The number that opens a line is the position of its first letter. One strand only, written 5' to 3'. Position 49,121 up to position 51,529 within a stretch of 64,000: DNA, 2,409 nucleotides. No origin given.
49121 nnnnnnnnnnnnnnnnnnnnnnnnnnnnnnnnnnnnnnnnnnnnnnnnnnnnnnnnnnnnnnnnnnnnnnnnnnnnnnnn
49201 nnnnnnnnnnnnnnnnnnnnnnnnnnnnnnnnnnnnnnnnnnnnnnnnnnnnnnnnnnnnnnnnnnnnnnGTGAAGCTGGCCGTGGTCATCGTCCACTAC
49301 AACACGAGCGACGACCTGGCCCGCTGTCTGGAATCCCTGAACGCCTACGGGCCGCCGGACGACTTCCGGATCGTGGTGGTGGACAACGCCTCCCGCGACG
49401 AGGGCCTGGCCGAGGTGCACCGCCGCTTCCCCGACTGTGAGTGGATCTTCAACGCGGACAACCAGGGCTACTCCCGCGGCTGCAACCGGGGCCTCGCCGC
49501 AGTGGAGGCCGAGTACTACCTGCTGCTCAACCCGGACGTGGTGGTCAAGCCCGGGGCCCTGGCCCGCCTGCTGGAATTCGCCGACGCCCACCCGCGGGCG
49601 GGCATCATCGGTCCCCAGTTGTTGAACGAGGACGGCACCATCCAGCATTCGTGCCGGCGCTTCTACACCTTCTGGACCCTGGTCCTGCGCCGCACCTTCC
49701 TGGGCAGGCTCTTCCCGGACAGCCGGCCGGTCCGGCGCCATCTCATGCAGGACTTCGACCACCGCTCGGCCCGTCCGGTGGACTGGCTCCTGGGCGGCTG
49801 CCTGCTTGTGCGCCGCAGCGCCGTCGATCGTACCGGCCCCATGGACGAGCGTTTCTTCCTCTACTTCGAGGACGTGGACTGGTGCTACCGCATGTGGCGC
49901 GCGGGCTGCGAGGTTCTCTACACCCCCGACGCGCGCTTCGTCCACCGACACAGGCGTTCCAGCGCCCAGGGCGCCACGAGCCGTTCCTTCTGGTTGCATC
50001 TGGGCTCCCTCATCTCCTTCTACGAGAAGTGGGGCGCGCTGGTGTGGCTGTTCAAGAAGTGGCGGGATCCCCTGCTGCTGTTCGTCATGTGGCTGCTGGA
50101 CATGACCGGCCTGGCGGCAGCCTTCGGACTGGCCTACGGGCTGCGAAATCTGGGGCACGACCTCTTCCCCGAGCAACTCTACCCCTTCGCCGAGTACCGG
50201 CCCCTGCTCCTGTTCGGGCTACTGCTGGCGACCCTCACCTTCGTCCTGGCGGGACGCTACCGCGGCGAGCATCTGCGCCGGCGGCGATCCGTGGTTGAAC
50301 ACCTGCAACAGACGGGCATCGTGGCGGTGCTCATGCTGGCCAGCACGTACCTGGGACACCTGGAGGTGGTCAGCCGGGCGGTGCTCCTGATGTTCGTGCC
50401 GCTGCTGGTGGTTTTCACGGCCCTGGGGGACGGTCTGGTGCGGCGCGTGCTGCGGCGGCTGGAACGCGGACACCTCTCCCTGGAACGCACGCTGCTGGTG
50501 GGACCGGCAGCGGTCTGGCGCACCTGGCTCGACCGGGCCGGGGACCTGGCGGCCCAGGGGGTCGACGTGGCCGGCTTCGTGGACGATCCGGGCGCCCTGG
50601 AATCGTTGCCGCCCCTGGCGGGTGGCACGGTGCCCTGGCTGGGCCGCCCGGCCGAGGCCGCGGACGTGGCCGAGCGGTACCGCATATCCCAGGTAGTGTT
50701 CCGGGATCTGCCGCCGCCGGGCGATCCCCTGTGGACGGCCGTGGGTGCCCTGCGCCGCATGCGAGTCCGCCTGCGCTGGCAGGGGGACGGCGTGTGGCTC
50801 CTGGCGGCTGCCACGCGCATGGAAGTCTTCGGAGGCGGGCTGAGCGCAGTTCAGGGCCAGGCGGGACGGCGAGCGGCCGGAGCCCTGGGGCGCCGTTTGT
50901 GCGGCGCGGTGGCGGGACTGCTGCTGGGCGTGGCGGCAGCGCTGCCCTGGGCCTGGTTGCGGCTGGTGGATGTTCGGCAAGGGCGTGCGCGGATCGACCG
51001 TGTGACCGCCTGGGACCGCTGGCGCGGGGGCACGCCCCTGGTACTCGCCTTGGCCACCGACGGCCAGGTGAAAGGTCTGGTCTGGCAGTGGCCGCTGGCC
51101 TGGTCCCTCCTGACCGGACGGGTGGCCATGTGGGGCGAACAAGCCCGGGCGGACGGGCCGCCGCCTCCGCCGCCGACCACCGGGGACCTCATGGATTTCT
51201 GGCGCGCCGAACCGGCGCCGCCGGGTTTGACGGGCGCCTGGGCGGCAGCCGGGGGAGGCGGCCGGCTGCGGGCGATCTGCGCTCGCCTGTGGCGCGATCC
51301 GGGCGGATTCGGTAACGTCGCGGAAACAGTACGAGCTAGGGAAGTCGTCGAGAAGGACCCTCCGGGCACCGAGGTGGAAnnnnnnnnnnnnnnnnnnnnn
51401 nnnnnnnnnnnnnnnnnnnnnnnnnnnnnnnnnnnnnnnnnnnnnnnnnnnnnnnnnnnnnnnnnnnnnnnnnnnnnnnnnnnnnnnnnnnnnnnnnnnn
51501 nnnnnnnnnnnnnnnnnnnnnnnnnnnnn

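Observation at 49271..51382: Unusual fusion of a GT2 glycosyltransferase to a WcaJ-type N-terminal (TM plus CoA-binding-like) module that lacks the phosphotransferase catalytic domain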

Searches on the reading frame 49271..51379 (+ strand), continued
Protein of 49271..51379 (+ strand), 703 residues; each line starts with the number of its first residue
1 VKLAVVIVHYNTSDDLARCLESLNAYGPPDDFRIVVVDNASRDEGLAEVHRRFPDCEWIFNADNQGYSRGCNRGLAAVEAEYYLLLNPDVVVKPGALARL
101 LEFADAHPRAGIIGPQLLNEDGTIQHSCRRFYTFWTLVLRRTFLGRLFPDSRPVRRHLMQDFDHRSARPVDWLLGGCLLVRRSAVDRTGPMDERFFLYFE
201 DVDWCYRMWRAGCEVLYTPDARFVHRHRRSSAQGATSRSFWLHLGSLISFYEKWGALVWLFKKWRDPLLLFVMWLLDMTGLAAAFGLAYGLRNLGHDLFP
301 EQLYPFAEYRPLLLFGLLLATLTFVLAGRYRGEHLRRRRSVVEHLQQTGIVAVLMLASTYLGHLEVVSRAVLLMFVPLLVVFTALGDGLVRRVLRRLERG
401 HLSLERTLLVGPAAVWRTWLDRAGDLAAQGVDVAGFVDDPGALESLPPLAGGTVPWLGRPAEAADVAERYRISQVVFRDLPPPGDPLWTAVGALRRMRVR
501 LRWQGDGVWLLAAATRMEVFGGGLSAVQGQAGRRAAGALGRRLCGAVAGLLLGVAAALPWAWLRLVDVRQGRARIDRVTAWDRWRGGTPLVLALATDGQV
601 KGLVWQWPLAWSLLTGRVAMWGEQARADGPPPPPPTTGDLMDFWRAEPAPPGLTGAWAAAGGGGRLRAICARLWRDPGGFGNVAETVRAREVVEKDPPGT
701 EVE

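Call 71: list_cluster_members(proteins=[P0001, P0230])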
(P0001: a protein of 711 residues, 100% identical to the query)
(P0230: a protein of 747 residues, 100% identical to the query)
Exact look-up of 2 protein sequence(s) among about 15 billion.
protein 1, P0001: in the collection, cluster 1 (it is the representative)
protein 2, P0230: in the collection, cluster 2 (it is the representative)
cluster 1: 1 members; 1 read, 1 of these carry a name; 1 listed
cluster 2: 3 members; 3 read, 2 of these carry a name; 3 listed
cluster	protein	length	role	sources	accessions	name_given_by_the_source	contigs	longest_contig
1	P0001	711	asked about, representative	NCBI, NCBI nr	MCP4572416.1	MAG: glycosyltransferase [bacterium] | glycosyltransferase [bacterium]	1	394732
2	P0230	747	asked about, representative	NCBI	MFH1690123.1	MAG: sugar transferase [Candidatus Eisenbacteria bacterium]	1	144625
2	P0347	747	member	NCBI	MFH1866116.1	MAG: sugar transferase [Candidatus Eisenbacteria bacterium]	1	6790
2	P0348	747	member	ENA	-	-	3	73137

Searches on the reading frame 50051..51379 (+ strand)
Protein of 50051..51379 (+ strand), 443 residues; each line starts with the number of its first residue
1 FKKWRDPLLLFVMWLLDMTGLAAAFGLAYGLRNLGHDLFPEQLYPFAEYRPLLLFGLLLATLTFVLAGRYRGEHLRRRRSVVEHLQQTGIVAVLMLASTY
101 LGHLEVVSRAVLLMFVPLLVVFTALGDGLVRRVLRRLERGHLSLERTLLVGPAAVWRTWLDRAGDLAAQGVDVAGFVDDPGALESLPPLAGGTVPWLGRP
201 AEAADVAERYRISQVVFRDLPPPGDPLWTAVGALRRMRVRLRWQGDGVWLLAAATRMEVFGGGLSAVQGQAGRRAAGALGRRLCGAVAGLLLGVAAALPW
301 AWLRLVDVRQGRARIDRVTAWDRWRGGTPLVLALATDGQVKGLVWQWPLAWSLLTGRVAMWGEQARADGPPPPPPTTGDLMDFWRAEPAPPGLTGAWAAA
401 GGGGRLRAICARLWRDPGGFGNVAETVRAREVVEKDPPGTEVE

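Call 7: search_protein_families(library=pfam, proteins=[window:50051-51379:+], max_evalue=10)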
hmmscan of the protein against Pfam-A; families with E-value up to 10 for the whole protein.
window:50051-51379:+ (443 aa): 3 families
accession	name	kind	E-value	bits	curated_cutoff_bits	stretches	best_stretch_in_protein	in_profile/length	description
PF13727.12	CoA_binding_3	-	1.5e-08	35.3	25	1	67-215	3-145/175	CoA-binding domain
PF14348.11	DUF4400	-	0.12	12.4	27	1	105-141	101-140/196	Domain of unknown function (DUF4400)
PF10060.15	DUF2298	-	1.7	7.9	27.8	1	21-125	341-434/488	Uncharacterized membrane protein (DUF2298)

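Call 18: search_protein_representatives(protein=window:50051-51379:+)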
Query: 443 residues. Proteins with E-value up to 0.001 (for the whole library): 110; up to 1e-10: 30; up to 1e-30: 10. The best 110 are listed.
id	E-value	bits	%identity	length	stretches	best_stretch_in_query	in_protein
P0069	2.1e-105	369.5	50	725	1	2-424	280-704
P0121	5.4e-103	361.6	48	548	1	2-441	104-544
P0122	2.7e-86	306.5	45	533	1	2-423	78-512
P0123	3.3e-79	283.2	49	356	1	96-424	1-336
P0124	4.9e-68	246.3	59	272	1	174-423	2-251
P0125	3.6e-65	236.8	43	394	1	66-433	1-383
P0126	3.7e-62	226.9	50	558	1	2-267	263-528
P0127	6.0e-62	226.2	52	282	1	169-424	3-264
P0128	5.2e-56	206.6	41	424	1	21-421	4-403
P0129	1.6e-53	198.4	51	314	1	2-282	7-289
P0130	1.7e-28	116.0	45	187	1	260-430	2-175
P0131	8.1e-27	110.4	47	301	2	87-267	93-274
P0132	2.4e-23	99.0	50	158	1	288-441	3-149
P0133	7.2e-23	97.4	44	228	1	194-421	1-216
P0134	2.8e-20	88.8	61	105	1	126-218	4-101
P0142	9.7e-16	73.9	27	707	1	2-398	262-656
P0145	3.9e-13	65.3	31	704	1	2-295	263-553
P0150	1.7e-10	56.6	28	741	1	2-299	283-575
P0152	1.2e-09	53.7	27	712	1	2-402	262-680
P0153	4.0e-09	52.0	28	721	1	11-364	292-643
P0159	5.7e-08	48.2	27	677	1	11-322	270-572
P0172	4.2e-06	42.1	31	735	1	5-404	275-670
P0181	2.9e-05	39.3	31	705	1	2-402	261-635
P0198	1.1e-04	37.4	28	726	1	16-385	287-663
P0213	3.7e-04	35.7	27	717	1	2-303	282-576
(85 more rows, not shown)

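Call 19: search_protein_families(library=pfam, proteins=[P0142, P0145, P0150, P0152, P0153, P0159, P0172, P0181, P0198, P0213], max_evalue=0.01)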
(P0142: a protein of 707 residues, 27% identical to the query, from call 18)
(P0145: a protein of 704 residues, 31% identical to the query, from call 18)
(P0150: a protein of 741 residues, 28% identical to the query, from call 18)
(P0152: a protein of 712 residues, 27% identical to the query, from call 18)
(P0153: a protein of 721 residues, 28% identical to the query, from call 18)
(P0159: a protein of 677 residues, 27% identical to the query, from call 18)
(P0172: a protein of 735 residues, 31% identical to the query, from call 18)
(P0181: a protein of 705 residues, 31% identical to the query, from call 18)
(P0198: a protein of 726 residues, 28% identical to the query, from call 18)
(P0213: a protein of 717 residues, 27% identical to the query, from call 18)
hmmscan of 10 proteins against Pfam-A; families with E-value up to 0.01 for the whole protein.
P0142 (707 aa): 8 families
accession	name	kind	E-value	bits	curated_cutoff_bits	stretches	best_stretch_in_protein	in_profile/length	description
PF00535.33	Glycos_transf_2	-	4.2e-29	102.1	23.3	1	4-153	1-132/168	Glycosyl transferase family 2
PF02397.22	Bac_transf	-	1.4e-25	90.3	27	2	609-696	90-178/179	Bacterial sugar transferase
PF13641.12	Glyco_tranf_2_3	-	9.1e-25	88.4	27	1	3-234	3-220/230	Glycosyltransferase like family 2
PF13632.12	Glyco_trans_2_3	-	8.5e-09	35.9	27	1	82-310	1-183/198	Glycosyl transferase family group 2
PF13727.12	CoA_binding_3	-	1.5e-07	32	25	1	326-479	2-146/175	CoA-binding domain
PF13712.12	Glyco_tranf_2_5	-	9e-05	22.7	27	1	63-228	37-192/210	Glycosyltransferase like family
PF13506.12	Glyco_transf_21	-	0.00024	21.1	21.7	1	74-238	25-168/174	Glycosyl transferase family 21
PF10111.15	Glyco_tranf_2_2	-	0.00067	19.7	27.3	1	17-209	16-200/276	Glycosyltransferase like family 2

P0145 (704 aa): 6 families
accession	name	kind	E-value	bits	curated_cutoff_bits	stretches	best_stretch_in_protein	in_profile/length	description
PF00535.33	Glycos_transf_2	-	1.7e-15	57.8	23.3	1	7-145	1-132/168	Glycosyl transferase family 2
PF13641.12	Glyco_tranf_2_3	-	4e-15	56.9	27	1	6-234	3-217/230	Glycosyltransferase like family 2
PF02397.22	Bac_transf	-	1e-13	51.6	27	1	606-689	91-176/179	Bacterial sugar transferase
PF13632.12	Glyco_trans_2_3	-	9.1e-06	26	27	1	171-328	68-153/198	Glycosyl transferase family group 2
PF13727.12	CoA_binding_3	-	0.00012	22.6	25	1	338-475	12-147/175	CoA-binding domain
PF11397.14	GlcNAc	-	0.0024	17.8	21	1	155-233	195-275/352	Glycosyltransferase (GlcNAc)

P0150 (741 aa): 7 families
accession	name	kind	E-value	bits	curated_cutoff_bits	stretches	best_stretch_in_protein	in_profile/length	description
PF00535.33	Glycos_transf_2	-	1.8e-24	87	23.3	1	25-208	1-166/168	Glycosyl transferase family 2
PF02397.22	Bac_transf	-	2.9e-22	79.5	27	1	558-714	1-173/179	Bacterial sugar transferase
PF13641.12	Glyco_tranf_2_3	-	3.6e-20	73.4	27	1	22-252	1-217/230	Glycosyltransferase like family 2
PF13727.12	CoA_binding_3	-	6e-18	65.9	25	1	347-521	2-174/175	CoA-binding domain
PF13632.12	Glyco_trans_2_3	-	1e-08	35.7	27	1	105-342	3-191/198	Glycosyl transferase family group 2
PF13506.12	Glyco_transf_21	-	2e-07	31.1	21.7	1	92-261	22-170/174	Glycosyl transferase family 21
PF13712.12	Glyco_tranf_2_5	-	3e-05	24.3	27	1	88-237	41-178/210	Glycosyltransferase like family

P0152 (712 aa): 7 families
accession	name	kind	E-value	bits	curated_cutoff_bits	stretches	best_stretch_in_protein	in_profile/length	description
PF00535.33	Glycos_transf_2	-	9.1e-20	71.7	23.3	1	5-128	1-127/168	Glycosyl transferase family 2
PF13641.12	Glyco_tranf_2_3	-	4e-17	63.5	27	1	3-240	2-225/230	Glycosyltransferase like family 2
PF13727.12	CoA_binding_3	-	4.9e-10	40.1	25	1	328-447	4-114/175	CoA-binding domain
PF02397.22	Bac_transf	-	1.6e-07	31.5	27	1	617-708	92-174/179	Bacterial sugar transferase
PF13632.12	Glyco_trans_2_3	-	3.3e-06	27.5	27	1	154-250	53-154/198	Glycosyl transferase family group 2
PF11397.14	GlcNAc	-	0.00033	20.7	21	1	162-268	205-310/352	Glycosyltransferase (GlcNAc)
PF10111.15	Glyco_tranf_2_2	-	0.0013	18.7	27.3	1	25-215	20-206/276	Glycosyltransferase like family 2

P0153 (721 aa): 4 families
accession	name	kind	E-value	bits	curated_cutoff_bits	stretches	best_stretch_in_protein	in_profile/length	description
PF00535.33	Glycos_transf_2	-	8.9e-21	75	23.3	1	19-147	1-125/168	Glycosyl transferase family 2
PF13641.12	Glyco_tranf_2_3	-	7.7e-19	69.1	27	1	18-247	3-212/230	Glycosyltransferase like family 2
PF13727.12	CoA_binding_3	-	4.9e-08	33.6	25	1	347-523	2-175/175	CoA-binding domain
PF02397.22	Bac_transf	-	9.6e-07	29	27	1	626-705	91-173/179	Bacterial sugar transferase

P0159 (677 aa): 7 families
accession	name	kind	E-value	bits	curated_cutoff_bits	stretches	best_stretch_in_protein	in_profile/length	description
PF00535.33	Glycos_transf_2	-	3.2e-24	86.2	23.3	1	3-140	1-132/168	Glycosyl transferase family 2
PF13641.12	Glyco_tranf_2_3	-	2.5e-22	80.5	27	1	2-232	3-219/230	Glycosyltransferase like family 2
PF02397.22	Bac_transf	-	2e-15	57.2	27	1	582-660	94-175/179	Bacterial sugar transferase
PF13727.12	CoA_binding_3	-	3.4e-11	43.9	25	1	325-494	2-172/175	CoA-binding domain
PF13632.12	Glyco_trans_2_3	-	1.7e-06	28.5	27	1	81-311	1-183/198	Glycosyl transferase family group 2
PF13712.12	Glyco_tranf_2_5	-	7.7e-06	26.2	27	1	60-219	35-183/210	Glycosyltransferase like family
PF13506.12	Glyco_transf_21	-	0.0011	18.9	21.7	0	166-238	96-169/174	Glycosyl transferase family 21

P0172 (735 aa): 6 families
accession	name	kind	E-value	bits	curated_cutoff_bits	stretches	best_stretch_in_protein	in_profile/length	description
PF00535.33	Glycos_transf_2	-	4.6e-16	59.6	23.3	1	15-126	1-115/168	Glycosyl transferase family 2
PF02397.22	Bac_transf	-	3.3e-15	56.5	27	1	606-704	80-178/179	Bacterial sugar transferase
PF13641.12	Glyco_tranf_2_3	-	1.5e-13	51.8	27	1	14-241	3-217/230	Glycosyltransferase like family 2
PF13727.12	CoA_binding_3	-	8.1e-11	42.7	25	1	338-505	4-169/175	CoA-binding domain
PF13632.12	Glyco_trans_2_3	-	0.00078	19.8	27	1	92-349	1-153/198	Glycosyl transferase family group 2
PF13506.12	Glyco_transf_21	-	0.0019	18.1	21.7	0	179-241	98-161/174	Glycosyl transferase family 21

P0181 (705 aa): 6 families
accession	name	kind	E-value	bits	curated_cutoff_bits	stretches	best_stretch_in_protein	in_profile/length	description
PF00535.33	Glycos_transf_2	-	4.9e-25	88.8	23.3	1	4-133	1-132/168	Glycosyl transferase family 2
PF13641.12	Glyco_tranf_2_3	-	2.4e-13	51.1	27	1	4-230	4-217/230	Glycosyltransferase like family 2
PF13727.12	CoA_binding_3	-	9.1e-12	45.8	25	1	322-488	3-171/175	CoA-binding domain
PF02397.22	Bac_transf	-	1.3e-09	38.3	27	1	596-668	96-176/179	Bacterial sugar transferase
PF13632.12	Glyco_trans_2_3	-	1.2e-07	32.1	27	1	81-257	1-143/198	Glycosyl transferase family group 2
PF13506.12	Glyco_transf_21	-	0.0051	16.7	21.7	0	169-238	99-169/174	Glycosyl transferase family 21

P0198 (726 aa): 6 families
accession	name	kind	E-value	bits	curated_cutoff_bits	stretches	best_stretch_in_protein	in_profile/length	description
PF00535.33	Glycos_transf_2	-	8.5e-23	81.5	23.3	1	15-135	1-123/168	Glycosyl transferase family 2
PF13641.12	Glyco_tranf_2_3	-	1.9e-16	61.2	27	1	14-243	3-218/230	Glycosyltransferase like family 2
PF02397.22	Bac_transf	-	1.5e-12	47.9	27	1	551-713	1-173/179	Bacterial sugar transferase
PF13727.12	CoA_binding_3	-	9.6e-12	45.7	25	1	362-512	22-172/175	CoA-binding domain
PF13632.12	Glyco_trans_2_3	-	2.2e-07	31.3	27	1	94-316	2-183/198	Glycosyl transferase family group 2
PF13506.12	Glyco_transf_21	-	3.4e-05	23.8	21.7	0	178-252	96-171/174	Glycosyl transferase family 21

P0213 (717 aa): 7 families
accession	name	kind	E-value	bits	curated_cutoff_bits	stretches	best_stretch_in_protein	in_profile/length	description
PF00535.33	Glycos_transf_2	-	2e-23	83.6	23.3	1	25-135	2-114/168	Glycosyl transferase family 2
PF13641.12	Glyco_tranf_2_3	-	4.7e-21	76.3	27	1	21-251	1-217/230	Glycosyltransferase like family 2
PF13727.12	CoA_binding_3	-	1.8e-19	70.9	25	1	347-514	3-173/175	CoA-binding domain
PF02397.22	Bac_transf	-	2.6e-19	69.9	27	1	615-703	88-177/179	Bacterial sugar transferase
PF13632.12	Glyco_trans_2_3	-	1.3e-09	38.6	27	1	175-340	54-191/198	Glycosyl transferase family group 2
PF13506.12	Glyco_transf_21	-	1.2e-05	25.3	21.7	1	188-258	97-168/174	Glycosyl transferase family 21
PF10111.15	Glyco_tranf_2_2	-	9.8e-05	22.4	27.3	1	49-265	27-236/276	Glycosyltransferase like family 2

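Call 72: predict_structure(alignment_id=A3)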
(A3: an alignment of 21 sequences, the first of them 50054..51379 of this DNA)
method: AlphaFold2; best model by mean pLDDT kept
length: 442 residues; sequences in the alignment: 21
mean_pLDDT: 81.1   pTM: 0.63
mean pLDDT of the five models: 81.1, 80.8, 80.3, 78.7, 78.0
residues with pLDDT >= 90: 112; 70-90: 251; 50-70: 60; < 50: 19
segments of 3 or more residues with pLDDT < 50: 140-142, 431-442
pLDDT, mean of each block of 10 residues (from residue 1): 76 90 92 87 88 91 87 76 88 85 73 90 85 66 76 86 73 84 71 87 88 84 85 83 62 61 60 74 90 93 94 91 85 92 93 91 84 82 81 83 76 89 67 40 36
secondary structure, 60 per line:
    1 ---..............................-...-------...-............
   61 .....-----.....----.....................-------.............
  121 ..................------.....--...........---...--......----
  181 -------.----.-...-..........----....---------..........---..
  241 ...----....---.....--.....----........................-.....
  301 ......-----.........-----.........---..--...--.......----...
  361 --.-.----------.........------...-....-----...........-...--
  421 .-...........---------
elements in order: H4-33 H49-65 H71-75 H80-100 H108-138 E145-149 H152-162 E171-176 E195-197 H199-208 E213-216 H226-235 E239-243 H248-251 E255-259 E262-266 H271-294 H296-306 E312-320 E326-334 H347-353 E358-360 H376-384 E391-393 H395-398 H404-414 H423-433

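Call 74: fold_search(model_id=the predicted structure, library=pdb)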
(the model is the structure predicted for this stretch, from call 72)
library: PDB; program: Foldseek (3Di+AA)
matches with E <= 10: 456; with E <= 0.001: 0
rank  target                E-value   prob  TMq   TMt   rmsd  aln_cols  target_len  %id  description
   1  3nkl_A                8.6e-03  1.00  0.20  0.59   5.6       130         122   14  Crystal Structure of UDP-D-Quinovosamine 4-Dehydrogenase from Vibrio fischeri (released 2010-08-18)
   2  3nkl_B                1.1e-02  1.00  0.20  0.58   5.7       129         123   16  Crystal Structure of UDP-D-Quinovosamine 4-Dehydrogenase from Vibrio fischeri (released 2010-08-18)
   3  3wg9_B                1.1e-02  0.98  0.17  0.33  17.3       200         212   14  Crystal structure of RSP, a Rex-family repressor (released 2014-08-13)
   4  3wg9_D                1.7e-02  0.97  0.17  0.33  17.1       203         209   15  Crystal structure of RSP, a Rex-family repressor (released 2014-08-13)
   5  3ket_A                1.8e-02  0.90  0.16  0.30  16.1       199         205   15  Crystal structure of a Rex-family transcriptional regulatory protein from Streptococcus agalactiae bound to a palindro (released 2010-11-10)
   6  1xcb_G                1.9e-02  0.95  0.18  0.36  16.0       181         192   15  X-ray Structure of a Rex-Family Repressor/NADH Complex from Thermus Aquaticus (released 2004-09-28)
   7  3keo_A                2.1e-02  0.93  0.17  0.33  15.9       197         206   17  Crystal Structure of a Rex-family transcriptional regulatory protein from Streptococcus agalactiae complexed with NAD+ (released 2010-11-10)
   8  1xcb_E                2.2e-02  0.93  0.18  0.34  16.5       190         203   14  X-ray Structure of a Rex-Family Repressor/NADH Complex from Thermus Aquaticus (released 2004-09-28)
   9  3keo_B                2.2e-02  0.93  0.17  0.33  16.3       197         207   17  Crystal Structure of a Rex-family transcriptional regulatory protein from Streptococcus agalactiae complexed with NAD+ (released 2010-11-10)
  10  3keq_B                4.4e-02  0.47  0.13  0.25  17.3       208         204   14  Crystal structure of a Rex-family transcriptional regulatory protein from Streptococcus agalactiae complexed with NAD+ (released 2010-11-10)
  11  5zz5_C                7.1e-02  0.97  0.16  0.39   7.9       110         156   17  Redox-sensing transcriptional repressor Rex (released 2018-11-07)
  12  6ux7_A                7.1e-02  0.63  0.17  0.23  14.8       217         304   13  MthK N-terminal truncation state 1 bound with calcium (released 2020-03-18)
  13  8zx0_A                8.3e-02  0.44  0.18  0.29  22.3       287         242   16  Crystal Structure of CntL in complex with a dual-site inhibitor (released 2024-11-06)
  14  4heh_A                8.7e-02  0.44  0.12  0.23  20.1       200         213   16  Crystal structure of AppA SCHIC domain from Rb. sphaeroides (released 2013-09-18)
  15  3fpg_A                1.1e-01  0.41  0.19  0.29  24.6       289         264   12  Crystal Structure of E81Q mutant of MtNAS (released 2009-10-06)
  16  8g1n_B                1.4e-01  0.72  0.17  0.35  15.4       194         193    9  Structure of Campylobacter concisus PglC I57M/Q175M Variant with modeled C-terminus (released 2023-05-31)
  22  8g1n_A                3.4e-01  0.63  0.20  0.41  15.3       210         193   10  Structure of Campylobacter concisus PglC I57M/Q175M Variant with modeled C-terminus (released 2023-05-31)
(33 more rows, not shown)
